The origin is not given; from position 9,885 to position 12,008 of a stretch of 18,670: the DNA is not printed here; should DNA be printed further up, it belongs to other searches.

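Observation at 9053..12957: Orphan module between cca and ireB: regulated 93-aa protein, pilin-like mini-membrane protein, dead ParA/MinD and dead GGDEF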

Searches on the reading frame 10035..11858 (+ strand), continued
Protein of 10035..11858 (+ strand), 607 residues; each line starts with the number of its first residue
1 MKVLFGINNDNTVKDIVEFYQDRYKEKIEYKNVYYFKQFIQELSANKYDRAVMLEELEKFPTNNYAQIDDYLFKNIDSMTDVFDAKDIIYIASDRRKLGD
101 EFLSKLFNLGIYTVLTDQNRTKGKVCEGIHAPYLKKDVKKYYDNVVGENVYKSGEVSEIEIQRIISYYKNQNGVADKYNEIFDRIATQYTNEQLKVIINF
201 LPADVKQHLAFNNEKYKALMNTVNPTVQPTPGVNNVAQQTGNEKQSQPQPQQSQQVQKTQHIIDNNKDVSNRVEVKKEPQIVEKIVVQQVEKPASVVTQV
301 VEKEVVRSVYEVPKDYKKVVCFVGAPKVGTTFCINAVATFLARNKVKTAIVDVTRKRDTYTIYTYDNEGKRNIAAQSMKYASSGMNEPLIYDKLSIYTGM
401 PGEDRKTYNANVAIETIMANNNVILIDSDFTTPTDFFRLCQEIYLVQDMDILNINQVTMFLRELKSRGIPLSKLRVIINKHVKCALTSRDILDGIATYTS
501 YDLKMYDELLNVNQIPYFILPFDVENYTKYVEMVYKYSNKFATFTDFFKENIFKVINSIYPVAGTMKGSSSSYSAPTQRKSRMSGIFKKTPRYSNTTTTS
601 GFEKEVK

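Call 89: search_solved_structures(query=A3, max_evalue=10, show_alignments=3)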
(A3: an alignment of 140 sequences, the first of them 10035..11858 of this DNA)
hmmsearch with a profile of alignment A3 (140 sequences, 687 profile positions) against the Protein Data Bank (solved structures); distinct sequences matched with E-value up to 10: 37.
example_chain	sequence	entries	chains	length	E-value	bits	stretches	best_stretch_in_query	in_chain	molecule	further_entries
9ijj_A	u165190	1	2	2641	0.00062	21.5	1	251-354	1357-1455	Cilia and flagella associated protein 46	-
2ved_A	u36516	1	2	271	0.001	20.7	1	397-520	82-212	MEMBRANE PROTEIN CAPA1, PROTEIN TYROSINE KINASE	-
3bfv_A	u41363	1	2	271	0.0015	20.2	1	397-520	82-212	Membrane protein CapA1, Protein tyrosine kinase,Protein tyrosine kinase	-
4jmp_A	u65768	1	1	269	0.0021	19.7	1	400-520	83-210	C-terminal fragment of CapA, Protein tyrosine kinase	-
29vf_O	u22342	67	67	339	0.026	16.1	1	256-301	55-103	TATA-box-binding protein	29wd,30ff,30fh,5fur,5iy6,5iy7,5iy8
3dm9_B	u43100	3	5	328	0.052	15.1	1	314-431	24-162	Signal recognition particle receptor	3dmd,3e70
9e5c_2m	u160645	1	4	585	0.053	15.1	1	287-373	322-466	Flagellar radial spoke component, putative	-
6yej_A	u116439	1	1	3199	0.16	13.5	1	245-319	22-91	Huntingtin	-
9e5c_4u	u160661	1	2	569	0.18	13.3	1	278-378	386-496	TbRSP63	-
8i9t_CL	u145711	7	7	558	0.22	13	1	278-418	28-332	Putative GTP binding protein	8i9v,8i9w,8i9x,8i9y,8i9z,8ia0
8pv1_CL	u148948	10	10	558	0.3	12.6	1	278-418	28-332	Putative GTP binding protein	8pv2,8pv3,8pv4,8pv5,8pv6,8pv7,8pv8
7cu3_B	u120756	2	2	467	0.3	12.6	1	270-305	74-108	Transmembrane protein FAM155A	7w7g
8t1i_J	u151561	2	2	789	0.36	12.3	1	253-333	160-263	Mediator of RNA polymerase II transcription subunit 15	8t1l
3ksc_A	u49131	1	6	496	0.86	11.1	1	268-341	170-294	LegA class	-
5gad_l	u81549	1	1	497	1.1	10.8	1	244-429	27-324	Signal recognition particle receptor FtsY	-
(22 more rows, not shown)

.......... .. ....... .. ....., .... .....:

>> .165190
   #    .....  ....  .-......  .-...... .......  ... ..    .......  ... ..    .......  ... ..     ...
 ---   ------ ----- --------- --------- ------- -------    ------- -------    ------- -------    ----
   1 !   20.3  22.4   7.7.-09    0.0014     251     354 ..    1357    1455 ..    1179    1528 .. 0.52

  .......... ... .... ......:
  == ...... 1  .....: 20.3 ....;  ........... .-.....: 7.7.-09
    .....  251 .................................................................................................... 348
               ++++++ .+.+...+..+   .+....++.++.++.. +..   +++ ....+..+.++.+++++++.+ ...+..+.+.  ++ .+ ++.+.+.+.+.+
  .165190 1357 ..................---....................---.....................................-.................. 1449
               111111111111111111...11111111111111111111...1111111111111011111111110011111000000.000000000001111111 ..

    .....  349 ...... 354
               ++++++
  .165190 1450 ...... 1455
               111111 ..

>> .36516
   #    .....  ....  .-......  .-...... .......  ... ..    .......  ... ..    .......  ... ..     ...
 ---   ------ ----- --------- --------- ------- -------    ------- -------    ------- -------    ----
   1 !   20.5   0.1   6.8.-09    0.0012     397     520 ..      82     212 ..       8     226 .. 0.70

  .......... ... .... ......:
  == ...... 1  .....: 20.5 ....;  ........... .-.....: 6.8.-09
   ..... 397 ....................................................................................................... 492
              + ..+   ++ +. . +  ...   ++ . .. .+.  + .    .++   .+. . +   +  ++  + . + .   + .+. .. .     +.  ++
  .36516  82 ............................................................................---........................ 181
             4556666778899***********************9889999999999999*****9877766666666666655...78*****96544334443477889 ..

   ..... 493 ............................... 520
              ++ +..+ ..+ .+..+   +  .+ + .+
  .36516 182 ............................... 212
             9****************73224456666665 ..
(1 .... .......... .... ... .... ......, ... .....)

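Call 90: search_dna_similar(query=window:10035-11858:+, collection=plasmids, mode=protein, max_evalue=0.001, max_rows=10)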
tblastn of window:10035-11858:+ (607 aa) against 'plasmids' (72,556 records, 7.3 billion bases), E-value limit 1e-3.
Records with a match: 6; places in all: 6; records where one place covers at least 80% of the query: 0.
Best place of each record, by identity: <60% 6.
By first word of the organism name: Clostridium 6.
By predicted mobility (MOB-suite, as given by PLSDB): non-mobilizable 6.
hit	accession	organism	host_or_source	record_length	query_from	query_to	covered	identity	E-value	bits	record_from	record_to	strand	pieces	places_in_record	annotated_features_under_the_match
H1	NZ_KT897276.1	Clostridium botulinum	-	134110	1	226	37%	24.9%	1e-4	53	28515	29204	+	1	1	hypothetical protein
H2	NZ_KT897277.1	Clostridium botulinum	-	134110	1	226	37%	24.9%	1e-4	53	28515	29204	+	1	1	hypothetical protein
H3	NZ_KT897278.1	Clostridium botulinum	-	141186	1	226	37%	24.9%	1e-4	53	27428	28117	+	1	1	hypothetical protein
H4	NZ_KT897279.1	Clostridium botulinum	-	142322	1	226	37%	24.9%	1e-4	53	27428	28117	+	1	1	hypothetical protein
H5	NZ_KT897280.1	Clostridium botulinum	-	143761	1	226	37%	24.9%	1e-4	53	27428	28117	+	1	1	hypothetical protein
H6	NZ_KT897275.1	Clostridium botulinum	-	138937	1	215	35%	24.8%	2e-4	52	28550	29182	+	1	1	hypothetical protein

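Call 91: get_annotated_region(hit=H1, flank=9000)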
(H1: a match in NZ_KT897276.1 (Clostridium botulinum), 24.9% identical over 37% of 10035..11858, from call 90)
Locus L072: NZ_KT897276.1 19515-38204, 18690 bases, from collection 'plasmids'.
description: Clostridium botulinum strain INGR16-02E1 plasmid pINGR16-02E1, complete sequence
organism: Clostridium botulinum (NCBI taxid 1491)
taxonomy: Bacteria; Bacillota; Clostridia; Eubacteriales; Clostridiaceae; Clostridium; Clostridium botulinum
host: -; source: -; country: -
typing (MOB-suite, as given by PLSDB): non-mobilizable; replicon rep_cluster_107
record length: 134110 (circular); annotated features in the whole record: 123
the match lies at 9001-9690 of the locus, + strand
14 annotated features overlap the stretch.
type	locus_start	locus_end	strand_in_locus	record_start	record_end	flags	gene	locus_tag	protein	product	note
CDS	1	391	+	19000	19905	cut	-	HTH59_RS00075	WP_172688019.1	hypothetical protein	-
CDS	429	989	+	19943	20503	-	-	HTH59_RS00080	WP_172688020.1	HD domain-containing phosphohydrolase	-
CDS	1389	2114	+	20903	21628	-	-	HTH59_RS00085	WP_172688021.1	hypothetical protein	-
CDS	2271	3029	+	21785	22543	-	-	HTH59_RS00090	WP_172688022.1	hypothetical protein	-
CDS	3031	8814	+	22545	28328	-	-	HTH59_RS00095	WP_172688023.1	hypothetical protein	-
CDS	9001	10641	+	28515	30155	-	-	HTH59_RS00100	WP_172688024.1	hypothetical protein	-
CDS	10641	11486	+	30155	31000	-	-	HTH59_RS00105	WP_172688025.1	hypothetical protein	-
CDS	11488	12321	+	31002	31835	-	-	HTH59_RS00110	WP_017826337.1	hypothetical protein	-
CDS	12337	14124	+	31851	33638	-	-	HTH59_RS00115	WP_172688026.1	ATPase, T2SS/T4P/T4SS family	-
CDS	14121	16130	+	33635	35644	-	-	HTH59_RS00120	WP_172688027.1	hypothetical protein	-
CDS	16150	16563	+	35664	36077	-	-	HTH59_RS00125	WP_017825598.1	hypothetical protein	-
CDS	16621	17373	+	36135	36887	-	-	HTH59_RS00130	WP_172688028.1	cell wall hydrolase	-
CDS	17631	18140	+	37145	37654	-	-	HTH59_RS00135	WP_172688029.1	hypothetical protein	-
CDS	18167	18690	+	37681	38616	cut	-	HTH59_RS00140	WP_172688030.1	hypothetical protein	-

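Call 92: search_protein_families(library=pfam, proteins=[L072:9001-10641:+, L072:10641-11486:+, L072:11488-12321:+, L072:12337-14124:+, L072:14121-16130:+, L072:16150-16563:+, L072:2271-3029:+, L072:1389-2114:+, L072:17631-18140:+], max_evalue=0.01)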
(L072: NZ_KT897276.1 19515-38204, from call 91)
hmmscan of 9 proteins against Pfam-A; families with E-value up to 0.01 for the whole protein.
L072:9001-10641:+ (546 aa): 1 family
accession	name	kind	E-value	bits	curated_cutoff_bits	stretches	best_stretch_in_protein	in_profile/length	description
PF01656.29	CbiA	-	1.3e-07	32.1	25.4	1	297-476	10-102/125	CobQ/CobB/MinD/ParA nucleotide binding domain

L072:10641-11486:+ (281 aa): 1 family
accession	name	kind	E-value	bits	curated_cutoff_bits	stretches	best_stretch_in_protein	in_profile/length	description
PF13800.11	Sigma_reg_N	-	0.0033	18.1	26.3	1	14-66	5-56/91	Sigma factor regulator N-terminal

L072:11488-12321:+ (277 aa): 0 families

L072:12337-14124:+ (595 aa): 0 families

L072:14121-16130:+ (669 aa): 0 families

L072:16150-16563:+ (137 aa): 0 families

L072:2271-3029:+ (252 aa): 0 families

L072:1389-2114:+ (241 aa): 0 families

L072:17631-18140:+ (169 aa): 0 families

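Call 95: search_dna_similar(query=window:10035-11858:+, collection=phages, mode=protein, max_evalue=0.001, max_rows=8)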
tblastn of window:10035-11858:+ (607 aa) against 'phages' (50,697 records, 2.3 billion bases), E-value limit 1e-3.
No match.

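Call 98: find_related_loci(query=A5, collection=metagenome_contigs, flank=9000)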
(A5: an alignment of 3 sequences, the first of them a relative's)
Query A5 (613 aa) in metagenome_contigs; peptide patterns used: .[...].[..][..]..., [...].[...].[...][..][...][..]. (x = any residue, [..] = any of these).
600 stretches matched a pattern (row limit reached: there are more); 4 encode a relative of the query (tblastn E <= 1e-3); 4 distinct loci.
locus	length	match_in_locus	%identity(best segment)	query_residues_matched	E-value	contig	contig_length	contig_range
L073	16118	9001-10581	36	1-540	1e-82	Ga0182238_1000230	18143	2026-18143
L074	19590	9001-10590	35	1-525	1e-80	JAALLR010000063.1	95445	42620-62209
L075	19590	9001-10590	35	1-525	1e-80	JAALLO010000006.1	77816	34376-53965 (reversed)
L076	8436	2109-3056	27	4-296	4e-21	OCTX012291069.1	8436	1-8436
